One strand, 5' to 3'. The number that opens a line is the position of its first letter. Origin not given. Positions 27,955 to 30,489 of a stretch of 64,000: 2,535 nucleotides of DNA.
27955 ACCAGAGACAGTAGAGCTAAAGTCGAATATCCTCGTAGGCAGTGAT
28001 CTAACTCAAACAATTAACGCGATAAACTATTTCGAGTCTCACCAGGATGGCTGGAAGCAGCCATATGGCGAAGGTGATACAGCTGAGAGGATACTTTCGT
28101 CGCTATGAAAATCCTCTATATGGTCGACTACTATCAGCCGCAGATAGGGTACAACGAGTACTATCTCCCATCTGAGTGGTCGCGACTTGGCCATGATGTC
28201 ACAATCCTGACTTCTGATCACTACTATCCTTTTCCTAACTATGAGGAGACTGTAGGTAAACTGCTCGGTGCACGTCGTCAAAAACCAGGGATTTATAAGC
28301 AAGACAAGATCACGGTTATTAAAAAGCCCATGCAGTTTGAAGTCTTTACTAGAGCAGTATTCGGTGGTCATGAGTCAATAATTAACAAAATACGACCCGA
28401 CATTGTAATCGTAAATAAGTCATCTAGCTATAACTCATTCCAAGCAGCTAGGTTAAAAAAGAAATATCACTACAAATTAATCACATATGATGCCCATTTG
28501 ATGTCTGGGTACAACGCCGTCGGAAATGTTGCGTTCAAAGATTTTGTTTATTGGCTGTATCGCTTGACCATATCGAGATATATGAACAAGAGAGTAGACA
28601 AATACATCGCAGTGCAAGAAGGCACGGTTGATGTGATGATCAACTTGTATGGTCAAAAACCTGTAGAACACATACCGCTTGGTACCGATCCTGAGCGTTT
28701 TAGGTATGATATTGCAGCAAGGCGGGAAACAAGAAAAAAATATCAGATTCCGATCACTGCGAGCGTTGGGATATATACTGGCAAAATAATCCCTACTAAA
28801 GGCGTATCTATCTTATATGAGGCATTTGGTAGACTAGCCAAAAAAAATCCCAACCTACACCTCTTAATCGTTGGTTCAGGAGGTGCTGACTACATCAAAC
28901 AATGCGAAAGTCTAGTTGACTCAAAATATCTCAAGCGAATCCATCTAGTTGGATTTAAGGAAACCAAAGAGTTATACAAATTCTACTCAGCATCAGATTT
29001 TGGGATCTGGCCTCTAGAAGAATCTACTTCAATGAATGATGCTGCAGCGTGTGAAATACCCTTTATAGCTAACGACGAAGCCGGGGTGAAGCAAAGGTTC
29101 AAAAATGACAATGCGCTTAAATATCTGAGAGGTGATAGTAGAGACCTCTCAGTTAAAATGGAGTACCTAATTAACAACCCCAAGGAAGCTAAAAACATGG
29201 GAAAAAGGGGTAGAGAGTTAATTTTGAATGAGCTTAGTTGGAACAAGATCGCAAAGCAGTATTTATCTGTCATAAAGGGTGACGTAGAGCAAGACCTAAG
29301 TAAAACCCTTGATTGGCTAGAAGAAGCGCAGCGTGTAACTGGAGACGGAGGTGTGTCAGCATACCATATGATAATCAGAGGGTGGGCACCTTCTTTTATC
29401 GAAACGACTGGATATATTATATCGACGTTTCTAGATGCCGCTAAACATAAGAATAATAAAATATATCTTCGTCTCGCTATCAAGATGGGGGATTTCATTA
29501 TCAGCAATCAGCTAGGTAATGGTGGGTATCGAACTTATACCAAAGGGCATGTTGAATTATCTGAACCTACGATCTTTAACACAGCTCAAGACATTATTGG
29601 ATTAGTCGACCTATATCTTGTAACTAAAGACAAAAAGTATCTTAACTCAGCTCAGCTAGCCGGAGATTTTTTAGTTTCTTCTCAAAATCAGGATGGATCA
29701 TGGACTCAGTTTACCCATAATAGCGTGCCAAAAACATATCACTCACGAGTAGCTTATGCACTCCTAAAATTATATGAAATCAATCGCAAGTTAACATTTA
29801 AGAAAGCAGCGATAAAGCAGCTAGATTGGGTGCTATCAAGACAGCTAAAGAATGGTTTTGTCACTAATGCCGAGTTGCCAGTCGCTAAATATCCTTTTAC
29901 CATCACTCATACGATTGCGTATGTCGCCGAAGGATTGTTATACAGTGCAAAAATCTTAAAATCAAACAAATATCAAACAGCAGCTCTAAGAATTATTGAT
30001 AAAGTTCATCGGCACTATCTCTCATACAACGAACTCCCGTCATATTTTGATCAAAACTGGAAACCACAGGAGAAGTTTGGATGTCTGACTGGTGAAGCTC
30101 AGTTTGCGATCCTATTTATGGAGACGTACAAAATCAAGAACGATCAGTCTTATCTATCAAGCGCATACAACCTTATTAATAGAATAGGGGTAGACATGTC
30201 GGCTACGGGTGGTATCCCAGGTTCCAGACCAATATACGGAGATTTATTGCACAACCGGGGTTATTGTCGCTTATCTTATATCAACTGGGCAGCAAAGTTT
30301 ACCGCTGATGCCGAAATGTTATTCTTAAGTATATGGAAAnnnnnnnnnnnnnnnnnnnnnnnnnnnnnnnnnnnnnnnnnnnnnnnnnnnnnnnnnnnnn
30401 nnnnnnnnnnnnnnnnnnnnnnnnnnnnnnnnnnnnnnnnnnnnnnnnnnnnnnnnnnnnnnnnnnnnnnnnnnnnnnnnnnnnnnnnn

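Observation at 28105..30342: Unusual fusion of a GT4 glycosyltransferase to an alpha/alpha-toroid domain with QW-like repeats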

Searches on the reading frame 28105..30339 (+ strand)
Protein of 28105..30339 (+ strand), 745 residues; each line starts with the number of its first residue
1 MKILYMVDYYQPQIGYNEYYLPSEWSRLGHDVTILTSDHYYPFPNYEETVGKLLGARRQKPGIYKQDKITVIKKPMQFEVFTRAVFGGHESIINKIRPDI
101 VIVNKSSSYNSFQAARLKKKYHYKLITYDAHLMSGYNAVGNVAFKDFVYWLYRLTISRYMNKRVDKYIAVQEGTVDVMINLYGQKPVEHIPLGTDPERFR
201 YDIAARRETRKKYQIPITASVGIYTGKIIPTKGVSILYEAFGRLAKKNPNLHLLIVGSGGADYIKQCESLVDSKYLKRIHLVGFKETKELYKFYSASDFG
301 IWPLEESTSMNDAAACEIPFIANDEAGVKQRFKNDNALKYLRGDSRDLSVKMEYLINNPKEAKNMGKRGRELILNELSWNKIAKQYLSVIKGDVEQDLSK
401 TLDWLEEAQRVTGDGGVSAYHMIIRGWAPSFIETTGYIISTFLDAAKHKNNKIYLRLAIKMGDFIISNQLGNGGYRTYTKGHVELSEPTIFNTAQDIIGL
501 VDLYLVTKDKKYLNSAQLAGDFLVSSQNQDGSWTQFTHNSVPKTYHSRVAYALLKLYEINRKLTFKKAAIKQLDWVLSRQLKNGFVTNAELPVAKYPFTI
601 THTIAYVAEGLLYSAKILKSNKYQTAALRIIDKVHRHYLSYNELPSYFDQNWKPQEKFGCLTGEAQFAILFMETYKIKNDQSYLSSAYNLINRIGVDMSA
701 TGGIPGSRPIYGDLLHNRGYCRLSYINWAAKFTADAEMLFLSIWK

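Call 3: search_protein_families(library=pfam, proteins=[window:28105-30339:+], max_evalue=10)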
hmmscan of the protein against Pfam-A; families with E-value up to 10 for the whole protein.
window:28105-30339:+ (745 aa): 16 families
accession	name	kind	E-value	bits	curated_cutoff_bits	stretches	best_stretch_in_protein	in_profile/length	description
PF00534.26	Glycos_transf_1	-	3e-17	63.1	26.4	1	206-371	2-171/172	Glycosyl transferases group 1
PF13692.12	Glyco_trans_1_4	-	1.6e-13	51.5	27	1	223-358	5-142/142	Glycosyl transferases group 1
PF13524.12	Glyco_trans_1_2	-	1.7e-10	41.5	25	1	244-387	9-143/144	Glycosyl transferase-like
PF13439.12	Glyco_transf_4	-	7.9e-10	39.5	28.5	1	23-198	13-170/170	Glycosyltransferase Family 4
PF06662.19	C5-epim_C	-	5.4e-09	36.3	23.3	3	494-538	32-76/188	D-glucuronyl C5-epimerase C-terminus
PF09492.16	Pec_lyase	-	1.8e-07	31.2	22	1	489-551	35-97/292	Pectic acid lyase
PF07944.18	Beta-AFase-like_GH127_cat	-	1.4e-06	28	24.9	1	392-569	77-251/376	Beta-L-arabinofuranosidase, GH127 catalytic domain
PF06917.19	Pectate_lyase_2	-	7.5e-06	25.3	26.6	2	468-557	380-468/491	Periplasmic pectate lyase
PF13579.12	Glyco_trans_4_4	-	0.00015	22.6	29.7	1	23-193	12-158/158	Glycosyl transferase 4-like domain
PF05147.19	LANC_like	-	0.00016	20.8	23.2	2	597-691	4-87/350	Lanthionine synthetase C-like protein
PF07470.19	Glyco_hydro_88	-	0.0021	17.5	26.6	2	499-586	37-119/352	Glycosyl Hydrolase Family 88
PF13243.12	SQHop_cyclase_C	-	0.0022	17.5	26.1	1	398-581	26-221/319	Squalene-hopene cyclase C-terminal domain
PF05686.18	Glyco_transf_90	-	0.023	14.1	24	1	344-390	270-316/396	Glycosyl transferase family 90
PF13249.12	SQHop_cyclase_N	-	0.032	13.9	26.2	1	517-556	48-86/291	Squalene-hopene cyclase N-terminal domain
PF19121.6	DUF5805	-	0.092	13.6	28.5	1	389-415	36-62/67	Family of unknown function (DUF5805)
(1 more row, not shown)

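Call 4: search_protein_families(library=ncbifam, proteins=[window:28105-30339:+], max_evalue=10)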
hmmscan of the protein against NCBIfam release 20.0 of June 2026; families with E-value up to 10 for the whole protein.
window:28105-30339:+ (745 aa): 29 families (the best 25 are shown)
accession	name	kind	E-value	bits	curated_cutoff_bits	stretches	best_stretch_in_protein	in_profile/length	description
TIGR04157.1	glyco_rSAM_CFB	subfamily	3.7e-23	82.2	400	1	157-389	163-405/406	TIGR04157 family glycosyltransferase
TIGR04063.1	stp3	hypoth_equivalog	1.5e-15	57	442.05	1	26-390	28-392/397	TIGR04063 family PEP-CTERM/XrtA system glycosyltransferase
NF012028.0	PRK15484.1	subfamily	2.7e-14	53.1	618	1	186-391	162-376/380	lipopolysaccharide N-acetylglucosaminyltransferase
NF038295.1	EPS_HpsP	equivalog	3.3e-14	52.7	550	1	190-389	181-383/388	hormogonium polysaccharide biosynthesis glycosyltransferase HpsP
TIGR03088.1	stp2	hypoth_equivalog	9.5e-13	47.9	409.05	1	156-389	129-369/374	TIGR03088 family PEP-CTERM/XrtA system glycosyltransferase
TIGR03449.1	mycothiol_MshA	equivalog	2.9e-11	42.9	462.5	1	164-389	165-399/406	D-inositol-3-phosphate glycosyltransferase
NF047684.1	TeichurnBiosyTuaC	equivalog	4.4e-11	42.3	550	1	164-384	165-380/391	teichuronic acid biosynthesis protein TuaC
TIGR02149.1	glgA_Coryne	subfamily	7.7e-11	41.7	302.4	1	162-389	143-386/391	glycogen synthase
NF038298.1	EPS_HpsO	equivalog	9.4e-10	37.8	575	1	156-389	139-383/388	hormogonium polysaccharide biosynthesis glycosyltransferase HpsO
TIGR03999.1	thiol_BshA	equivalog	1.1e-09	37.8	273.7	1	183-389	165-369/375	N-acetyl-alpha-D-glucosaminyl L-malate synthase BshA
NF041876.1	EPS_EpsE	equivalog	2.3e-09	37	400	1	189-384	190-387/389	exopolysaccharide biosynthesis GT4 family glycosyltransferase EpsE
NF053787.1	GlcN_PG_synth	equivalog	2.9e-09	36.3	480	1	180-387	159-353/361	N-acetylglucosaminyl phosphatidylglycerol synthase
NF053513.1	Gtran_IagA_BgsA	equivalog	4.1e-09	35.9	460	1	99-389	45-327/333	LTA glycolipid anchor biosynthesis glycosyltransferase, IagA/BgsA family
TIGR02474.1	pec_lyase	equivalog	9.4e-08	32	189.8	2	492-551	46-102/295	pectate lyase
TIGR04047.1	MSMEG_0565_glyc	hypoth_equivalog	1.7e-06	27.4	259.85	1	164-388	139-369/373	MSMEG_0565 family glycosyltransferase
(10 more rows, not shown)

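Call 7: find_homologous_proteins(query=window:28105-30339:+, max_evalue=0.00001)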
Query window:28105-30339:+ (745 aa): 13 proteins with E <= 0.00001 among 6149 candidates.
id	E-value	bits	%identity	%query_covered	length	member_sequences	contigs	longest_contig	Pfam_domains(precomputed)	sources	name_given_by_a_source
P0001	0.0e+0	1671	97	100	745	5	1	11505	PF06917.20,PF09492.17,PF00534.27,PF13524.13,PF25840.1,PF07944.19,PF13439.13,PF06662.20,PF13692.13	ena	-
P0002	0.0e+0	1479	86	100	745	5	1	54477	PF06917.20,PF09492.17,PF00534.27,PF13524.13,PF25840.1,PF07944.19,PF13439.13,PF06662.20,PF13692.13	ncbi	-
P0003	0.0e+0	1298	76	100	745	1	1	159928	PF06917.20,PF09492.17,PF00534.27,PF13524.13,PF25840.1,PF13243.13,PF13439.13,PF13692.13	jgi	-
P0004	0.0e+0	1293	74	100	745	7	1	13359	PF09492.17,PF00534.27,PF13524.13,PF25840.1,PF13439.13,PF06662.20,PF13692.13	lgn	-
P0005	8.0e-281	952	58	99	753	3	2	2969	PF09492.17,PF00534.27,PF13524.13,PF25840.1,PF13439.13,PF06662.20,PF13692.13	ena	-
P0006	5.2e-248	843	52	99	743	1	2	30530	PF09492.17,PF00534.27,PF13524.13,PF25840.1,PF07944.19,PF13439.13,PF13692.13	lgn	-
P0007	1.0e-239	816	51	99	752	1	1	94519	PF09492.17,PF00534.27,PF07470.20,PF13524.13,PF25840.1,PF07944.19,PF13439.13,PF06662.20,PF13692.13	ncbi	-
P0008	7.1e-233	793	50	99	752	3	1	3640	PF09492.17,PF00534.27,PF07470.20,PF13524.13,PF25840.1,PF07944.19,PF13439.13,PF13692.13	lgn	-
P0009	5.4e-186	638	42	97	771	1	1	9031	PF09492.17,PF00534.27,PF25840.1,PF07944.19,PF13439.13,PF06662.20,PF13692.13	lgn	-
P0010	3.7e-38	150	34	46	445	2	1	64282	PF13243.13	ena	-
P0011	1.3e-22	98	28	52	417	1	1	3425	PF00534.27,PF13439.13,PF13692.13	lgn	-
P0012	1.6e-9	55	25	51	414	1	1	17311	PF00534.27,PF13579.13,PF08323.18,PF13524.13,PF13439.13,PF20706.4,PF13692.13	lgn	-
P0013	1.1e-7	49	31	25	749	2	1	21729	PF00534.27,PF13439.13,PF20706.4,PF13692.13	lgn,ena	-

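Call 20: find_encoding_contigs(protein=P0002, flank=10000, max_places=2)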
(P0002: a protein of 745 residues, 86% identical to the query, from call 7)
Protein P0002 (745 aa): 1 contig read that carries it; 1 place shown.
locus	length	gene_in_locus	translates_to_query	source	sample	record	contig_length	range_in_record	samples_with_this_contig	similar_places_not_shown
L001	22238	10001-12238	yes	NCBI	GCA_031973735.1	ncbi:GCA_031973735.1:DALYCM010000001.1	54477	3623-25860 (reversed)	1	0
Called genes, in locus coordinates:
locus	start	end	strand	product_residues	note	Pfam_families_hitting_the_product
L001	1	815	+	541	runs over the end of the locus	PF02366:PMT (weak)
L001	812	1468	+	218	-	PF00535:Glycos_transf_2, PF13641:Glyco_tranf_2_3 (weak)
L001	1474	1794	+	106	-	PF10066:DUF2304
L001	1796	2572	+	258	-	PF00535:Glycos_transf_2, PF10111:Glyco_tranf_2_2, PF13641:Glyco_tranf_2_3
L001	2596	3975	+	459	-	PF09852:DUF2079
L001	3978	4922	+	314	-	PF01073:3Beta_HSD (faint), PF01370:Epimerase, PF02719:Polysacc_synt_2 (faint), PF16363:GDP_Man_Dehyd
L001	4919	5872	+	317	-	-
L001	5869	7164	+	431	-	-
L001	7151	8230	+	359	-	PF00534:Glycos_transf_1, PF13692:Glyco_trans_1_4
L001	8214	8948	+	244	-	PF03848:TehB (weak), PF13489:Methyltransf_23, PF08241:Methyltransf_11, PF08242:Methyltransf_12, PF13649:Methyltransf_25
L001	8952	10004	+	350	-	PF02350:Epimerase_2, PF13579:Glyco_trans_4_4 (faint)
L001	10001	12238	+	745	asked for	PF13439:Glyco_transf_4 (weak), PF07944:Beta-AFase-like_GH127_cat (faint), PF00534:Glycos_transf_1, PF13692:Glyco_trans_1_4, PF13524:Glyco_trans_1_2, PF06662:C5-epim_C (faint), PF06917:Pectate_lyase_2 (faint), PF25840:Ulvan_lyase_N (weak), +1 more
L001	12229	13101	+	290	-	PF02475:TRM5-TYW2_MTfase (weak), PF05050:Methyltransf_21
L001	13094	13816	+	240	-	PF06325:PrmA (weak), PF13489:Methyltransf_23, PF05175:MTS (weak), PF13847:Methyltransf_31, PF08241:Methyltransf_11, PF08242:Methyltransf_12, PF13649:Methyltransf_25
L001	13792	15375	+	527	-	-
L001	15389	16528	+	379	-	-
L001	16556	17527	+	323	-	PF01073:3Beta_HSD, PF01370:Epimerase, PF02719:Polysacc_synt_2, PF04321:RmlD_sub_bind, PF05368:NmrA, PF13460:NAD_binding_10, PF16363:GDP_Man_Dehyd, PF07993:NAD_binding_4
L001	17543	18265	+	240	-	PF03372:Exo_endo_phos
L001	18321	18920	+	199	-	-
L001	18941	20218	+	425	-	PF01943:Polysacc_synt, PF13440:Polysacc_synt_3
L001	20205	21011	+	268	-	PF00535:Glycos_transf_2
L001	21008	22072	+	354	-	PF00534:Glycos_transf_1, PF13692:Glyco_trans_1_4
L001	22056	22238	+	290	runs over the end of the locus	PF00535:Glycos_transf_2, PF10111:Glyco_tranf_2_2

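Call 21: find_encoding_contigs(protein=P0007, flank=8000, max_places=2)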
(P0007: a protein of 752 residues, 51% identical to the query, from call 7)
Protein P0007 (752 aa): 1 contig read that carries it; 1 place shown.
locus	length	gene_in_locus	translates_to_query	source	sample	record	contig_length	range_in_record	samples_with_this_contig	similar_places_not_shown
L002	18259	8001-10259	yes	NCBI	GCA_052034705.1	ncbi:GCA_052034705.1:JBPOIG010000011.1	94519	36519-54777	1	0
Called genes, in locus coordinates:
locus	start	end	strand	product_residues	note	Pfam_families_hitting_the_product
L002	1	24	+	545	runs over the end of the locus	PF13231:PMT_2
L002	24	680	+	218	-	PF00535:Glycos_transf_2, PF13641:Glyco_tranf_2_3 (weak)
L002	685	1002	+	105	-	PF10066:DUF2304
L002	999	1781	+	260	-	PF00535:Glycos_transf_2, PF10111:Glyco_tranf_2_2, PF13641:Glyco_tranf_2_3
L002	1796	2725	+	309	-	PF01073:3Beta_HSD (faint), PF01370:Epimerase, PF02719:Polysacc_synt_2 (faint), PF16363:GDP_Man_Dehyd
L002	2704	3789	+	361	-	-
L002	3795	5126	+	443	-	-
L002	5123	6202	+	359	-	PF00534:Glycos_transf_1, PF13692:Glyco_trans_1_4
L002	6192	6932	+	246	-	PF13489:Methyltransf_23, PF08241:Methyltransf_11, PF08242:Methyltransf_12 (weak), PF13649:Methyltransf_25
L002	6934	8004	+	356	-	PF02350:Epimerase_2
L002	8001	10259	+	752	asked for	PF13439:Glyco_transf_4 (weak), PF00534:Glycos_transf_1, PF13692:Glyco_trans_1_4, PF13524:Glyco_trans_1_2, PF07944:Beta-AFase-like_GH127_cat (weak), PF07470:Glyco_hydro_88 (faint), PF09492:Pec_lyase (faint), PF06662:C5-epim_C (faint), +1 more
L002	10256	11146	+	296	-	PF02475:TRM5-TYW2_MTfase (weak), PF05050:Methyltransf_21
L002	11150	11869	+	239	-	PF03291:mRNA_G-N7_MeTrfase (faint), PF13489:Methyltransf_23, PF02353:CMAS (weak), PF05175:MTS (weak), PF13847:Methyltransf_31, PF08241:Methyltransf_11, PF08242:Methyltransf_12, PF13649:Methyltransf_25, +1 more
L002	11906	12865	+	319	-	PF01073:3Beta_HSD, PF01370:Epimerase, PF02719:Polysacc_synt_2, PF04321:RmlD_sub_bind, PF05368:NmrA (weak), PF13460:NAD_binding_10, PF16363:GDP_Man_Dehyd, PF07993:NAD_binding_4, +1 more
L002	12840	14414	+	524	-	PF09913:DUF2142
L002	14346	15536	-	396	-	-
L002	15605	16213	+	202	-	-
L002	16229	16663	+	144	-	-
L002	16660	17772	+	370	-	PF00155:Aminotran_1_2 (weak), PF01041:DegT_DnrJ_EryC1, PF00266:Aminotran_5 (faint)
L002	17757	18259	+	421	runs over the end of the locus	PF01943:Polysacc_synt, PF13440:Polysacc_synt_3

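Call 22: find_encoding_contigs(protein=P0006, flank=8000, max_places=2)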
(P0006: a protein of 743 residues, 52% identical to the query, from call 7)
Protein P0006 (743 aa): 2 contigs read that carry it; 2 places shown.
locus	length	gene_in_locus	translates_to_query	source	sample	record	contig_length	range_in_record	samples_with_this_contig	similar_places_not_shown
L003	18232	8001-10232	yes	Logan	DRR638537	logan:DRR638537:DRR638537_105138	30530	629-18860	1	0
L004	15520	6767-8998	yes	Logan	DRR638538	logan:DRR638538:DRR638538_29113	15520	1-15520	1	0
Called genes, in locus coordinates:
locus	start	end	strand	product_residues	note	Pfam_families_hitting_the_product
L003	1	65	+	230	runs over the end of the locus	?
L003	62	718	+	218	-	PF00535:Glycos_transf_2, PF13641:Glyco_tranf_2_3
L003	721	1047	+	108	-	PF10066:DUF2304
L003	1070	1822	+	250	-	PF00535:Glycos_transf_2, PF10111:Glyco_tranf_2_2 (weak), PF13641:Glyco_tranf_2_3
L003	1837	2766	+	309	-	PF01073:3Beta_HSD, PF01370:Epimerase, PF02719:Polysacc_synt_2 (faint), PF16363:GDP_Man_Dehyd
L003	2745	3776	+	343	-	-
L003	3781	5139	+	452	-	-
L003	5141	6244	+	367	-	PF13692:Glyco_trans_1_4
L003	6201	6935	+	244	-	PF05219:DREV (weak), PF13489:Methyltransf_23, PF08241:Methyltransf_11, PF08242:Methyltransf_12, PF13649:Methyltransf_25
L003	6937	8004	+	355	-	PF02350:Epimerase_2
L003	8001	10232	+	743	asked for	PF13439:Glyco_transf_4, PF00534:Glycos_transf_1, PF13692:Glyco_trans_1_4, PF13524:Glyco_trans_1_2 (weak), PF07944:Beta-AFase-like_GH127_cat (weak), PF09492:Pec_lyase (faint), PF25840:Ulvan_lyase_N (faint)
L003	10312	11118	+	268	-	PF02475:TRM5-TYW2_MTfase (weak), PF05050:Methyltransf_21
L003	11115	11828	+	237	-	PF01209:Ubie_methyltran (weak), PF06325:PrmA (weak), PF13489:Methyltransf_23, PF13847:Methyltransf_31, PF08241:Methyltransf_11, PF08242:Methyltransf_12, PF13649:Methyltransf_25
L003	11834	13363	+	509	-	PF13231:PMT_2 (weak)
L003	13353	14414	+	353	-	PF01757:Acyl_transf_3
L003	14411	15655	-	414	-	-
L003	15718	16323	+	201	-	-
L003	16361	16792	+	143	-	-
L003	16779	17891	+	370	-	PF01041:DegT_DnrJ_EryC1, PF01053:Cys_Met_Meta_PP (weak)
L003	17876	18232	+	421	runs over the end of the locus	PF01943:Polysacc_synt, PF13440:Polysacc_synt_3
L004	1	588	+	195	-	?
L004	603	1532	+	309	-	PF01073:3Beta_HSD, PF01370:Epimerase, PF02719:Polysacc_synt_2 (faint), PF16363:GDP_Man_Dehyd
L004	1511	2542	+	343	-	-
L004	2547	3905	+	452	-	-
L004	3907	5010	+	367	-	PF13692:Glyco_trans_1_4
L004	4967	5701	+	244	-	PF05219:DREV (weak), PF13489:Methyltransf_23, PF08241:Methyltransf_11, PF08242:Methyltransf_12, PF13649:Methyltransf_25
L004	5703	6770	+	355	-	PF02350:Epimerase_2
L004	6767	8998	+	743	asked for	PF13439:Glyco_transf_4, PF00534:Glycos_transf_1, PF13692:Glyco_trans_1_4, PF13524:Glyco_trans_1_2 (weak), PF07944:Beta-AFase-like_GH127_cat (weak), PF09492:Pec_lyase (faint), PF25840:Ulvan_lyase_N (faint)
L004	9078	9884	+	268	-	PF02475:TRM5-TYW2_MTfase (weak), PF05050:Methyltransf_21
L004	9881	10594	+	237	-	PF01209:Ubie_methyltran (weak), PF06325:PrmA (weak), PF13489:Methyltransf_23, PF13847:Methyltransf_31, PF08241:Methyltransf_11, PF08242:Methyltransf_12, PF13649:Methyltransf_25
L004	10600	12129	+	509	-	PF13231:PMT_2 (weak)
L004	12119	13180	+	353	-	PF01757:Acyl_transf_3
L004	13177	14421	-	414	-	-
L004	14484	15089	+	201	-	-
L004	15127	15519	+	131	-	?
